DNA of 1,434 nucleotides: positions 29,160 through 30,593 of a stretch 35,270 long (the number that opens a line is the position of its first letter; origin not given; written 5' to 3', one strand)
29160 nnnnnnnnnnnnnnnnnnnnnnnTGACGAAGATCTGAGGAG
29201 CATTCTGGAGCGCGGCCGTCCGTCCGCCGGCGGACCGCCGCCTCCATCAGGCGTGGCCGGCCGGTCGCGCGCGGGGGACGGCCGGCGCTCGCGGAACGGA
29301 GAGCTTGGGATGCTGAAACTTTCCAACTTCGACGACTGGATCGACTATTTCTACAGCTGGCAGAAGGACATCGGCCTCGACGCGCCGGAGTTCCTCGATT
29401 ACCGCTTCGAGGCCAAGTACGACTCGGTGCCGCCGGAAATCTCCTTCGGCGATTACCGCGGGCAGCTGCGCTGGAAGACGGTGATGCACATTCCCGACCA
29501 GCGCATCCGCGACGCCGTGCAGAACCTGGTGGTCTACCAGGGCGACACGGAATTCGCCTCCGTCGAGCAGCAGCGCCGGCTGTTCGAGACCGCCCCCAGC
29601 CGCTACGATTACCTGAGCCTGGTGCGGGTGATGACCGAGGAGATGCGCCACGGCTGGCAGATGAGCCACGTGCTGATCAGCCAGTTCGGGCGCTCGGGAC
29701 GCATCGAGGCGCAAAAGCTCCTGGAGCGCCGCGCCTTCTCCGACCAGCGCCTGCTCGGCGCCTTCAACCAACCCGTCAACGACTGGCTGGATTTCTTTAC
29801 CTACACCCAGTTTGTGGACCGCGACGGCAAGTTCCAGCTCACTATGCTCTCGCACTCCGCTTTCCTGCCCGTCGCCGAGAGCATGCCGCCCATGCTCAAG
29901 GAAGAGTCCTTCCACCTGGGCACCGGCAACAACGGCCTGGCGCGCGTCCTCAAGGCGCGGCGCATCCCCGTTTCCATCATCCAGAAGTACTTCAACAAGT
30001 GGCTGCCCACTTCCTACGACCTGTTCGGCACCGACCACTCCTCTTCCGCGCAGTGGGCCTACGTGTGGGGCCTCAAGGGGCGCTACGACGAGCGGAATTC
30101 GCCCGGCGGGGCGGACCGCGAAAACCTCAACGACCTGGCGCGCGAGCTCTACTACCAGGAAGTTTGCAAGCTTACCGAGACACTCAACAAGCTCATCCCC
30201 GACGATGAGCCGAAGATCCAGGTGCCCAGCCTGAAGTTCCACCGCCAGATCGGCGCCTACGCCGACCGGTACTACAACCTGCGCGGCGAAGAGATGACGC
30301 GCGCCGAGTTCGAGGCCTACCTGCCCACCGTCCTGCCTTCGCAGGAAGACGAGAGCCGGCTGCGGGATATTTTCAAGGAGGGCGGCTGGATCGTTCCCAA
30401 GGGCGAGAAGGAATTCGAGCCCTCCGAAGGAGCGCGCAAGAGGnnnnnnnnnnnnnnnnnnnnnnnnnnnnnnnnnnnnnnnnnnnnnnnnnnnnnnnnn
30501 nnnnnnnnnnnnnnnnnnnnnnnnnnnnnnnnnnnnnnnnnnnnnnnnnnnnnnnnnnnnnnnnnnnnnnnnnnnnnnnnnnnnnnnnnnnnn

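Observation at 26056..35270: Hybrid aryl-CoA cluster: BoxB-like oxygenase and Dch-like hydratase with a 4-hydroxybenzoyl-CoA-reductase-like Mo enzyme, but no BoxA, BoxC or benzoyl-CoA reductase in view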

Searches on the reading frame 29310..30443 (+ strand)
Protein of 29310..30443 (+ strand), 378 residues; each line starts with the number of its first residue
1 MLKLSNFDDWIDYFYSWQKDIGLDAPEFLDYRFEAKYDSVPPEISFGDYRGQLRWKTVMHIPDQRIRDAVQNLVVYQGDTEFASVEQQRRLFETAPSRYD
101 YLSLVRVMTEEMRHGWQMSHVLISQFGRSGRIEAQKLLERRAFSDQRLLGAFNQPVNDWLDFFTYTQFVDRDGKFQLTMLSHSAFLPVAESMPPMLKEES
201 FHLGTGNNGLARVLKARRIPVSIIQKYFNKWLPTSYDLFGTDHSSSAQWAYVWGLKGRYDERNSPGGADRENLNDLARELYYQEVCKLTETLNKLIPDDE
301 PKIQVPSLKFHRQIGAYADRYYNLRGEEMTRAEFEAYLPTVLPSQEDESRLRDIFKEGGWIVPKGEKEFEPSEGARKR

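Call 6: search_protein_families(library=pfam, proteins=[window:29310-30443:+], max_evalue=0.001)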
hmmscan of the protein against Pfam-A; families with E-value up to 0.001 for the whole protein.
window:29310-30443:+ (378 aa): 1 family
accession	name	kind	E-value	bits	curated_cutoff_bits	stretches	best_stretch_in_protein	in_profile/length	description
PF05138.18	PaaA_PaaC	-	1.1e-12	48.1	28.5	1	65-249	13-196/263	Phenylacetic acid catabolic protein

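Call 7: search_protein_families(library=ncbifam, proteins=[window:29310-30443:+], max_evalue=0.001)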
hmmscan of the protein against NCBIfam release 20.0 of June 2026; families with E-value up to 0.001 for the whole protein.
window:29310-30443:+ (378 aa): 2 families
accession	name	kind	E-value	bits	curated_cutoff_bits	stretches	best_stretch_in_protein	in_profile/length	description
TIGR03225.1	benzo_boxB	equivalog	2e-63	214.8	499.1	2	43-263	85-322/471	benzoyl-CoA 2,3-epoxidase subunit BoxB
TIGR02156.2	PA_CoA_Oxy1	equivalog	2.5e-09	36.6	280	1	76-250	31-200/289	1,2-phenylacetyl-CoA epoxidase subunit PaaA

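Call 10: find_homologous_proteins(query=window:29310-30443:+)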
Query window:29310-30443:+ (378 aa): 4776 proteins with E <= 0.001 among 7337 candidates; the best 120 are listed.
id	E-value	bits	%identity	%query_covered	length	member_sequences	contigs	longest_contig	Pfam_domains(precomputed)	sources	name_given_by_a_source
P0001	3.6e-235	799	91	99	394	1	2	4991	PF05138.19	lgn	-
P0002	1.3e-229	780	88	99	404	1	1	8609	PF05138.19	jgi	jgi:benzoyl-CoA 2,3-epoxidase subunit B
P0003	3.7e-219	746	84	100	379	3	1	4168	PF05138.19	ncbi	-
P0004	7.6e-214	728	81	100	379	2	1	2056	PF05138.19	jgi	jgi:benzoyl-CoA 2,3-dioxygenase component B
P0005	1.8e-213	727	81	100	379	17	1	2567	PF05138.19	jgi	-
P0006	1.4e-212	724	80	100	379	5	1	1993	PF05138.19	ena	-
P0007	2.6e-212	723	82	100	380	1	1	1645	PF05138.19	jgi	jgi:benzoyl-CoA 2,3-dioxygenase component B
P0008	1.1e-210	718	82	99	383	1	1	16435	PF05138.19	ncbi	-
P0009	7.4e-210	715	81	100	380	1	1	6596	PF05138.19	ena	-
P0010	1.0e-209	715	81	100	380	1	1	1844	PF05138.19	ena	-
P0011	1.7e-209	714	81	99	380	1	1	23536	PF05138.19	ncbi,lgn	-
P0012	4.6e-209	713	80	100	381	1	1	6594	PF05138.19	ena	-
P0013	2.4e-208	710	80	99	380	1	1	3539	PF05138.19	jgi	-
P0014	5.8e-208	709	80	100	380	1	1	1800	PF05138.19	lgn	-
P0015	8.8e-208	709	80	100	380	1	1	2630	PF05138.19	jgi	jgi:benzoyl-CoA 2,3-epoxidase subunit B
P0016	2.8e-207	707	80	100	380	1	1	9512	PF05138.19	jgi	jgi:benzoyl-CoA 2,3-epoxidase subunit B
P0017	5.3e-207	706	80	100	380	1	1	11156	PF05138.19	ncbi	-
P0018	6.5e-207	706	80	100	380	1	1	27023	PF05138.19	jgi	jgi:benzoyl-CoA 2,3-epoxidase subunit B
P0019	1.3e-206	705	79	100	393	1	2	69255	PF05138.19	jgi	jgi:benzoyl-CoA 2,3-epoxidase subunit B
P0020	1.4e-206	705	80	100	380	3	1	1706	PF05138.19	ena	-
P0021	4.2e-206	703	80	100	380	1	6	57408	PF05138.19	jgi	jgi:benzoyl-CoA 2,3-dioxygenase component B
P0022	9.2e-206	702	79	99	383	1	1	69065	PF05138.19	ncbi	-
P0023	1.6e-205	701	80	100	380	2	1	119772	PF05138.19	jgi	jgi:benzoyl-CoA 2,3-epoxidase subunit B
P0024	2.7e-205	700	79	100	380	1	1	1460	PF05138.19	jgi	jgi:benzoyl-CoA 2,3-epoxidase subunit B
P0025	3.7e-205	700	79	100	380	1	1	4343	PF05138.19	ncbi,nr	ncbi:MAG TPA: Phenylacetic acid catabolic protein [Terriglobia bacterium]|nr:Phenylacetic acid catab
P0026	4.3e-205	700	79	100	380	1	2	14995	PF05138.19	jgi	jgi:benzoyl-CoA 2,3-epoxidase subunit B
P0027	4.8e-205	700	79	99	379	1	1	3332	PF05138.19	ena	-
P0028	5.9e-205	699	80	99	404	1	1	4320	PF05138.19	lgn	-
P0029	8.9e-205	699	78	100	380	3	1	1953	PF05138.19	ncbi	-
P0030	1.0e-204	698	78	100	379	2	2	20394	PF05138.19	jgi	jgi:benzoyl-CoA 2,3-dioxygenase component B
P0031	3.1e-204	697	79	100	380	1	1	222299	PF05138.19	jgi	jgi:benzoyl-CoA 2,3-epoxidase subunit B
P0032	3.6e-204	697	78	100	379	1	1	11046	PF05138.19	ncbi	-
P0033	3.9e-204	697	78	99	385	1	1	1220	PF05138.19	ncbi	-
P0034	7.1e-204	696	79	99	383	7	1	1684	PF05138.19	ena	-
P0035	7.4e-204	696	80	99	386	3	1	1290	PF05138.19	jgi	-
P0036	1.7e-203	694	79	100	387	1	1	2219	PF05138.19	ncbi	-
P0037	2.0e-203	694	78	100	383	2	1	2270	PF05138.19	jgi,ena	-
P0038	5.9e-203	693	78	99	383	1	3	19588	PF05138.19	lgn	-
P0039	1.1e-202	692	78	99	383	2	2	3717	PF05138.19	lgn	-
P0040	1.7e-202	691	77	99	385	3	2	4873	PF05138.19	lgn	-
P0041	3.1e-202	690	79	99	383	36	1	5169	PF05138.19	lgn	-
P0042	8.4e-202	689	78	99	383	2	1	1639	PF05138.19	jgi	-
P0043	9.0e-202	689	78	100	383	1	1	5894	PF05138.19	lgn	-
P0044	1.6e-201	688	77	100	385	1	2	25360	PF05138.19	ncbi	-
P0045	1.8e-201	688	78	100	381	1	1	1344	PF05138.19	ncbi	-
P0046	2.2e-201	687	78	100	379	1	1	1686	PF05138.19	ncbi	-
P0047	3.2e-201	687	79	100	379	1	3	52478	PF05138.19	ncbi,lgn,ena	-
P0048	4.4e-201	686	78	100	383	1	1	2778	PF05138.19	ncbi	-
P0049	1.5e-200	685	78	99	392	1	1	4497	PF05138.19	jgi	jgi:benzoyl-CoA 2,3-dioxygenase component B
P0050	2.7e-200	684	78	100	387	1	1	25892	PF05138.19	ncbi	-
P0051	5.5e-200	683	78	100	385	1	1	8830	PF05138.19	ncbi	-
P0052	6.9e-200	683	77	100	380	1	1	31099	PF05138.19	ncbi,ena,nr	ncbi:MAG: phenylacetate-CoA oxygenase subunit PaaI [Acidobacteriia bacterium]|nr:phenylacetate-CoA o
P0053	9.3e-200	682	77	100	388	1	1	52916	PF05138.19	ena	-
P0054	1.9e-199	681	78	100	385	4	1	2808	PF05138.19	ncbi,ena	-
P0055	4.7e-199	680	77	100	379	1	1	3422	PF05138.19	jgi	jgi:benzoyl-CoA 2,3-epoxidase subunit B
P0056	5.7e-199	680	77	99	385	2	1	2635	PF05138.19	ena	-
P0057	6.8e-199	679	77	100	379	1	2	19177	PF05138.19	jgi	-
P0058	7.5e-199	679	77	100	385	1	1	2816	PF05138.19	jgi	-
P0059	7.6e-199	679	77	100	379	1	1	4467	PF05138.19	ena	-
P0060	1.2e-198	679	77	99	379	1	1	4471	PF05138.19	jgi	jgi:benzoyl-CoA 2,3-dioxygenase component B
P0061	2.1e-198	678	77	100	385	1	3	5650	PF05138.19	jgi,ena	-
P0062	3.5e-198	677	77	100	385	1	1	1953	PF05138.19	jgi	-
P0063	3.8e-198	677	77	100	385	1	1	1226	PF05138.19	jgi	-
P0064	5.3e-198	676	76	100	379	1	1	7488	PF05138.19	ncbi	-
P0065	1.1e-197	675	77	100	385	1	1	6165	PF05138.19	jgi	-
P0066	1.1e-197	675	77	100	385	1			PF05138.19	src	-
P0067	1.5e-197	675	77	100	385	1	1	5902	PF05138.19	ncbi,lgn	-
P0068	5.1e-197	673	77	100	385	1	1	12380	PF05138.19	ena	-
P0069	5.3e-197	673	77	100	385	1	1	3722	PF05138.19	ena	-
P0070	7.6e-196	669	76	100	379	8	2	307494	PF05138.19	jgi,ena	-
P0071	8.4e-196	669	76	98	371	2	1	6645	PF05138.19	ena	-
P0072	8.8e-196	669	76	100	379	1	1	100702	PF05138.19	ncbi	-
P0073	1.3e-195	668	76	99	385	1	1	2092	PF05138.19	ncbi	-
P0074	2.3e-195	668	75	98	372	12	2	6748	PF05138.19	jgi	-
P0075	1.1e-194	665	75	100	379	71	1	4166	PF05138.19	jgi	jgi:benzoyl-CoA 2,3-dioxygenase component B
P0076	2.1e-194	665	74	99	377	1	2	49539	PF05138.19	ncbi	ncbi:MAG: Phenylacetic acid catabolic protein [Terriglobia bacterium]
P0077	3.7e-194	664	75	100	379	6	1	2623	PF05138.19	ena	-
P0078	2.8e-193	661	77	97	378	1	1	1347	PF05138.19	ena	-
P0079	3.7e-193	660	75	100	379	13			PF05138.19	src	-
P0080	7.6e-193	659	76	97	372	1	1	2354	PF05138.19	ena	-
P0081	1.3e-191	655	75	97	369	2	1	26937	PF05138.19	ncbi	-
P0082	1.7e-191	655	75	100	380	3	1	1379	PF05138.19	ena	-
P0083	1.2e-190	652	74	100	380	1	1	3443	PF05138.19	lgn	-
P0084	3.8e-190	650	76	98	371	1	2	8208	PF05138.19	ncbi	-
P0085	4.8e-189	647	73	100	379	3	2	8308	PF05138.19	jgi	jgi:benzoyl-CoA 2,3-dioxygenase component B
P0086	1.0e-188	646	75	97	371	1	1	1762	PF05138.19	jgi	-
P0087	2.0e-188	645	73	99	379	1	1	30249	PF05138.19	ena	-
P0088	7.1e-188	643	74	98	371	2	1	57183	PF05138.19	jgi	jgi:benzoyl-CoA 2,3-epoxidase subunit B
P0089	1.8e-187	642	75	97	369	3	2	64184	PF05138.19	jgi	jgi:benzoyl-CoA 2,3-dioxygenase component B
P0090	5.4e-187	640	76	96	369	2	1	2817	PF05138.19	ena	-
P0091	8.0e-187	640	73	98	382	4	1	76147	PF05138.19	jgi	jgi:benzoyl-CoA 2,3-epoxidase subunit B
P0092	1.1e-186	639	74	97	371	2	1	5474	PF05138.19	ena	-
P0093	1.4e-186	639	73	97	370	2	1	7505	PF05138.19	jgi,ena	-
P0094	1.8e-186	638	74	97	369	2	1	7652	PF05138.19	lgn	-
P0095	1.9e-186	638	73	100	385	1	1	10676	PF05138.19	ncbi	-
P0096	1.9e-186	638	74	97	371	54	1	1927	PF05138.19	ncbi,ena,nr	ncbi:MAG TPA: Phenylacetic acid catabolic protein [Candidatus Binatia bacterium]|nr:Phenylacetic aci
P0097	2.2e-186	638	75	96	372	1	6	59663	PF05138.19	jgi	jgi:benzoyl-CoA 2,3-dioxygenase component B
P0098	3.3e-186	638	72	98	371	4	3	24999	PF05138.19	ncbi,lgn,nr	ncbi:MAG TPA: Phenylacetic acid catabolic protein [Terriglobia bacterium]|nr:Phenylacetic acid catab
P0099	5.6e-186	637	73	97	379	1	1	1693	PF05138.19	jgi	jgi:benzoyl-CoA 2,3-epoxidase subunit B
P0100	6.6e-186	637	74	98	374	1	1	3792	PF05138.19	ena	-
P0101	1.9e-185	635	76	96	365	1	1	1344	PF05138.19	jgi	jgi:benzoyl-CoA 2,3-dioxygenase component B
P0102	2.7e-185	634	71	100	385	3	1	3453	PF05138.19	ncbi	-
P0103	3.1e-185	634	74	98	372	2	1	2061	PF05138.19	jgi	jgi:benzoyl-CoA 2,3-dioxygenase component B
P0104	8.1e-185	633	72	98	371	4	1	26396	PF05138.19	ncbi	ncbi:MAG: Phenylacetic acid catabolic protein [Terriglobia bacterium]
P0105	1.2e-184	632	73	98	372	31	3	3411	PF05138.19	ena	-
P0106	1.9e-184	632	72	98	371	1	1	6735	PF05138.19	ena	-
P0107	2.3e-184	631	73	99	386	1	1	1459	PF05138.19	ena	-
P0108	1.1e-183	629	72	98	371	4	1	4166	PF05138.19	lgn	-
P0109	1.2e-183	629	73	97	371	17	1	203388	PF05138.19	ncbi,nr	ncbi:MAG TPA: Phenylacetic acid catabolic protein [Terriglobia bacterium]|nr:Phenylacetic acid catab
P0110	3.3e-183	628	73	97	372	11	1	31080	PF05138.19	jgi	jgi:benzoyl-CoA 2,3-dioxygenase component B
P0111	7.4e-183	626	73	98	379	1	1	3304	PF05138.19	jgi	jgi:benzoyl-CoA 2,3-epoxidase subunit B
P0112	9.3e-183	626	72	98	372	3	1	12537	PF05138.19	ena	-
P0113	3.6e-182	624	73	97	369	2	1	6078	PF05138.19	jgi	jgi:benzoyl-CoA 2,3-dioxygenase component B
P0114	5.4e-182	624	72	97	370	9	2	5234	PF05138.19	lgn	-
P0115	1.3e-179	616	77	87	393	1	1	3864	PF05138.19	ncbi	-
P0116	2.7e-177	608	71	96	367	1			PF05138.19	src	-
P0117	4.1e-167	575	66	98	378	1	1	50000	PF05138.19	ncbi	-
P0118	8.0e-165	567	66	96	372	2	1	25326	PF05138.19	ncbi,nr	ncbi:MAG TPA: Phenylacetic acid catabolic protein [Gemmatimonadales bacterium]|nr:Phenylacetic acid 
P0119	9.1e-164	564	77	84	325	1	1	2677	PF05138.19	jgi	jgi:benzoyl-CoA 2,3-epoxidase subunit B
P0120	3.1e-163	562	68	96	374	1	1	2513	PF05138.19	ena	-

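Call 11: find_encoding_contigs(protein=P0031, flank=10000, max_places=2)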
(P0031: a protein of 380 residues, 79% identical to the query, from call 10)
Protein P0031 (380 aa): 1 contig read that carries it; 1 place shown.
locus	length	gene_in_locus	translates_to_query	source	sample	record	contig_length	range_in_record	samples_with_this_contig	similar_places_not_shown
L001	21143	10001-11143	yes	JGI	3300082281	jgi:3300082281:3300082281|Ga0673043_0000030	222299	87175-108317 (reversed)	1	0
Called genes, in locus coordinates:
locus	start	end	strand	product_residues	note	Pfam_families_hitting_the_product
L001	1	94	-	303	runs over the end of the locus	PF00255:GSHPx (weak), PF00578:AhpC-TSA, PF08534:Redoxin, PF00085:Thioredoxin (weak), PF13098:Thioredoxin_2 (weak), PF13905:Thioredoxin_8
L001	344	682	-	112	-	-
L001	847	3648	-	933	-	PF04185:Phosphoesterase (faint)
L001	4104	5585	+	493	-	PF00171:Aldedh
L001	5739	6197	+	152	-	-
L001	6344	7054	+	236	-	PF00440:TetR_N, PF17932:TetR_C_24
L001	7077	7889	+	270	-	PF00378:ECH_1, PF16113:ECH_2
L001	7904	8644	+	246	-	PF07722:Peptidase_C26, PF00117:GATase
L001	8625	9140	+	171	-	PF03167:UDG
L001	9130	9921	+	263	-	PF00378:ECH_1, PF16113:ECH_2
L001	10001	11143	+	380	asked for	PF05138:PaaA_PaaC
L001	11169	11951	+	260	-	PF00378:ECH_1, PF16113:ECH_2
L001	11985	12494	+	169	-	PF00111:Fer2, PF13085:Fer2_3 (weak), PF01799:Fer2_2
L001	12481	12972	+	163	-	-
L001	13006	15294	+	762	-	PF01315:Ald_Xan_dh_C, PF02738:MoCoBD_1, PF20256:MoCoBD_2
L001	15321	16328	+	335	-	PF00941:FAD_binding_5, PF03450:CO_deh_flav_C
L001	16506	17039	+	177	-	PF01661:Macro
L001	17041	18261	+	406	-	PF02636:Methyltransf_28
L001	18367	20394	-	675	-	PF01433:Peptidase_M1, PF07719:TPR_2 (faint), PF13414:TPR_11 (weak)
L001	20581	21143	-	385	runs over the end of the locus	PF02684:LpxB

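Call 12: find_encoding_contigs(protein=P0109, flank=10000, max_places=2)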
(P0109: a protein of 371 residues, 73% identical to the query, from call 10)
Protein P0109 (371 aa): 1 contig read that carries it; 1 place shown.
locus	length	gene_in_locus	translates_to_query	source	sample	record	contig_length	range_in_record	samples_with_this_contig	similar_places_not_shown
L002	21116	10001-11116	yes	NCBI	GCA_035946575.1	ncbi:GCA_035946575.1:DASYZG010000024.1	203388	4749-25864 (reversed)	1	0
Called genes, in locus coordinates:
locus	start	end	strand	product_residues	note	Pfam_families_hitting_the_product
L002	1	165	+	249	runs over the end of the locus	PF01618:MotA_ExbB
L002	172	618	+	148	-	PF02472:ExbD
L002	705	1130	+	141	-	PF02472:ExbD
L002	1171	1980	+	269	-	PF13424:TPR_12 (faint), PF13428:TPR_14 (faint), PF00515:TPR_1 (faint), PF06552:TOM20_plant (faint), PF07719:TPR_2 (faint), PF13181:TPR_8 (faint), PF13432:TPR_16 (faint), PF14559:TPR_19 (weak), +4 more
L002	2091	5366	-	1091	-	PF13517:FG-GAP_3, PF07593:UnbV_ASPIC, PF23914:TPR_CcmH_CycH (weak), PF13432:TPR_16, PF13414:TPR_11 (weak), PF13432:TPR_16 (weak), PF14559:TPR_19 (weak), PF13432:TPR_16, +11 more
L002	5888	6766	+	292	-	PF00440:TetR_N, PF17932:TetR_C_24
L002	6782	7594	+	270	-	PF00378:ECH_1, PF16113:ECH_2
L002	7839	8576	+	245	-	PF07722:Peptidase_C26, PF00117:GATase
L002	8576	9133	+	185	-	PF03167:UDG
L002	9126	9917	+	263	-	PF00378:ECH_1, PF16113:ECH_2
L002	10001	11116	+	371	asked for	PF05138:PaaA_PaaC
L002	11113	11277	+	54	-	-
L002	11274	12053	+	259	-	PF00378:ECH_1, PF16113:ECH_2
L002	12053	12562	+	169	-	PF00111:Fer2, PF13085:Fer2_3 (weak), PF01799:Fer2_2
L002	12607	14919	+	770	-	PF01315:Ald_Xan_dh_C, PF02738:MoCoBD_1, PF20256:MoCoBD_2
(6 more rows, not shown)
